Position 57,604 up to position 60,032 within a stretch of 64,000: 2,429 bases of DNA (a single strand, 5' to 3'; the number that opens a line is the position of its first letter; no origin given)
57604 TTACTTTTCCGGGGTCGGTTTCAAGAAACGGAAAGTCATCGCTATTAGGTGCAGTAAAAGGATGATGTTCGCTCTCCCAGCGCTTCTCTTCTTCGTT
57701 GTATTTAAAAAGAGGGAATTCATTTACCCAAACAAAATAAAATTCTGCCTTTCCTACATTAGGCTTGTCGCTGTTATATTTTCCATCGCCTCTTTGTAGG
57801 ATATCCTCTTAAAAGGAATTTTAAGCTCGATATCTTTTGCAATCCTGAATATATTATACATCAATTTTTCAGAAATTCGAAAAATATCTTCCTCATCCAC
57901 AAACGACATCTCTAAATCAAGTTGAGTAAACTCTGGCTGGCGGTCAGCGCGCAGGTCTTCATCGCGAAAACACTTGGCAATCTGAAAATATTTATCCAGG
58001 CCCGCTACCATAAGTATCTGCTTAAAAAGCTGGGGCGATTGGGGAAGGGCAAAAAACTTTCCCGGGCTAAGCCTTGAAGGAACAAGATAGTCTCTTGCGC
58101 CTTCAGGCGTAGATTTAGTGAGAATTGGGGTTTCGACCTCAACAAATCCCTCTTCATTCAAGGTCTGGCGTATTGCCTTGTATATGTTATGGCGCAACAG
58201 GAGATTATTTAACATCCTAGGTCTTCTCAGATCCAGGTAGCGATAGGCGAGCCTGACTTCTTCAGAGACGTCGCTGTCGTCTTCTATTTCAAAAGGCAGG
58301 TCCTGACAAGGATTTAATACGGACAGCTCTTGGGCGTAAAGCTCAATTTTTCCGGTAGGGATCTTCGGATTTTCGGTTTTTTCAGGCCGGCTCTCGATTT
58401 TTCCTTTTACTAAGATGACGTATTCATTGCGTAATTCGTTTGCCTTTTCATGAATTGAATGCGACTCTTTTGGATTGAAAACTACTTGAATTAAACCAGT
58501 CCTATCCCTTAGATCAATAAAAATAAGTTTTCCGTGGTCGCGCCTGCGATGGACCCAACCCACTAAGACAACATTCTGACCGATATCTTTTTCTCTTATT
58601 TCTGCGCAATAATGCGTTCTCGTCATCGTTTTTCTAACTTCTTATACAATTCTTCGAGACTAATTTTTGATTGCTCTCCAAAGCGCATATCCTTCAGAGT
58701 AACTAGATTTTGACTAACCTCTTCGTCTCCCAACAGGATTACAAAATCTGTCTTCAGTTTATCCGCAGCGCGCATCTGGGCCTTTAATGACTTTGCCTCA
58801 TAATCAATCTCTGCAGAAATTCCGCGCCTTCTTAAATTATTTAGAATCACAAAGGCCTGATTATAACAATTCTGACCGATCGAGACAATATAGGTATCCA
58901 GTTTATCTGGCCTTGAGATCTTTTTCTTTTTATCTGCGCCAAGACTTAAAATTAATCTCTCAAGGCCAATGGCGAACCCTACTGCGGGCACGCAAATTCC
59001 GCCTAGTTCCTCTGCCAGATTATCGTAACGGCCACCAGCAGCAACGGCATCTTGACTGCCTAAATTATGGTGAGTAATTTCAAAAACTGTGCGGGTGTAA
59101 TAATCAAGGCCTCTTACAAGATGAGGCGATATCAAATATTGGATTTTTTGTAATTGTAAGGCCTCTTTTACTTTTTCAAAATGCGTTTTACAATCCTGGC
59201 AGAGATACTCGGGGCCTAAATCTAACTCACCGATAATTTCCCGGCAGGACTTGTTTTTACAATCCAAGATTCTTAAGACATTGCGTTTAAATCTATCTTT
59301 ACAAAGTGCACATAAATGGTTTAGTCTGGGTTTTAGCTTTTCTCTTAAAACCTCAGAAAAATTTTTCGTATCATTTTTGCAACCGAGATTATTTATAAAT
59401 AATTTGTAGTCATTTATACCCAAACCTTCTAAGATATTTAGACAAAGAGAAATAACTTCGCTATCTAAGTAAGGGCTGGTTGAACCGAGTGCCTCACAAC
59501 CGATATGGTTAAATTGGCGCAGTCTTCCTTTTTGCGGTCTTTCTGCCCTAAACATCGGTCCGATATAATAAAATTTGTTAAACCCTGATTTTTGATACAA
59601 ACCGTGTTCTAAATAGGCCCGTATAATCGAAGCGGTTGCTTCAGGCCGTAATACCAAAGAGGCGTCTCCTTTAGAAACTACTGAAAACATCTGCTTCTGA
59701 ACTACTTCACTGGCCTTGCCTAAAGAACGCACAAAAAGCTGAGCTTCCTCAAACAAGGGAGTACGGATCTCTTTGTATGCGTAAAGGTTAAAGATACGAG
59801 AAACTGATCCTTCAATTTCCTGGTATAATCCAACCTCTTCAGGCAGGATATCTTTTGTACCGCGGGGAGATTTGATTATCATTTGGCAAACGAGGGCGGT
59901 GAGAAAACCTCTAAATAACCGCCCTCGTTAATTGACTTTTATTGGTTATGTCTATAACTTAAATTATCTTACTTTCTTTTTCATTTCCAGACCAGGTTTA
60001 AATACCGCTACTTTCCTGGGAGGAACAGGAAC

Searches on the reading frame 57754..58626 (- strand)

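Call 64: search_protein_families(library=pfam, proteins=[window:57754-58626:-], max_evalue=0.00001)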
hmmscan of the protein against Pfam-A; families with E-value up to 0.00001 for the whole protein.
window:57754-58626:- (290 aa): 2 families
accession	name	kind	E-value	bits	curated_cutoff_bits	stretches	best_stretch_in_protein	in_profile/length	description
PF00152.25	tRNA-synt_2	-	5.4e-71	239.6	25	1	121-283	1-168/308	tRNA synthetases class II (D, K and N)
PF01336.31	tRNA_anti-codon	-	2.6e-20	72.6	27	1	19-104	1-75/75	OB-fold nucleic acid binding domain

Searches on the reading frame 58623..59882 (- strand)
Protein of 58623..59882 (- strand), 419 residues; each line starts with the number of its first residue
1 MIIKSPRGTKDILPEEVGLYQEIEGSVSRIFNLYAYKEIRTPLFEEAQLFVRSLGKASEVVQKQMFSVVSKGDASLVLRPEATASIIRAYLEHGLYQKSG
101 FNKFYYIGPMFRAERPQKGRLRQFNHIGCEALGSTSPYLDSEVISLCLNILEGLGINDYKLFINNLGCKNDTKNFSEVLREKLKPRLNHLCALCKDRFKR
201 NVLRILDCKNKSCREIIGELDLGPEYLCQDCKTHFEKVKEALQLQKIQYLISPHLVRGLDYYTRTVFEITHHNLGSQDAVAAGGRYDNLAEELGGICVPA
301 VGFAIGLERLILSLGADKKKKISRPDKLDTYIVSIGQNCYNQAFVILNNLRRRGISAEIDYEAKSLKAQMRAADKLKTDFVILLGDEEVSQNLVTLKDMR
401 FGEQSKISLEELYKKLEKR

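Call 64: search_protein_families(library=pfam, proteins=[window:58623-59882:-], max_evalue=0.00001)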
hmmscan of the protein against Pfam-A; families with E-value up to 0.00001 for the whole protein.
window:58623-59882:- (419 aa): 3 families
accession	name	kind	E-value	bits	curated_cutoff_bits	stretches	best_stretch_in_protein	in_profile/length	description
PF13393.11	tRNA-synt_His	-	1.6e-44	152.8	25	1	8-310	1-308/308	Histidyl-tRNA synthetase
PF03129.25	HGTP_anticodon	-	5.3e-17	62.2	21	1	331-418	3-93/94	Anticodon binding domain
PF00587.30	tRNA-synt_2b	-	6.6e-15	56.1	29.3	1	68-312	3-173/179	tRNA synthetase class II core domain (G, H, P, S and T)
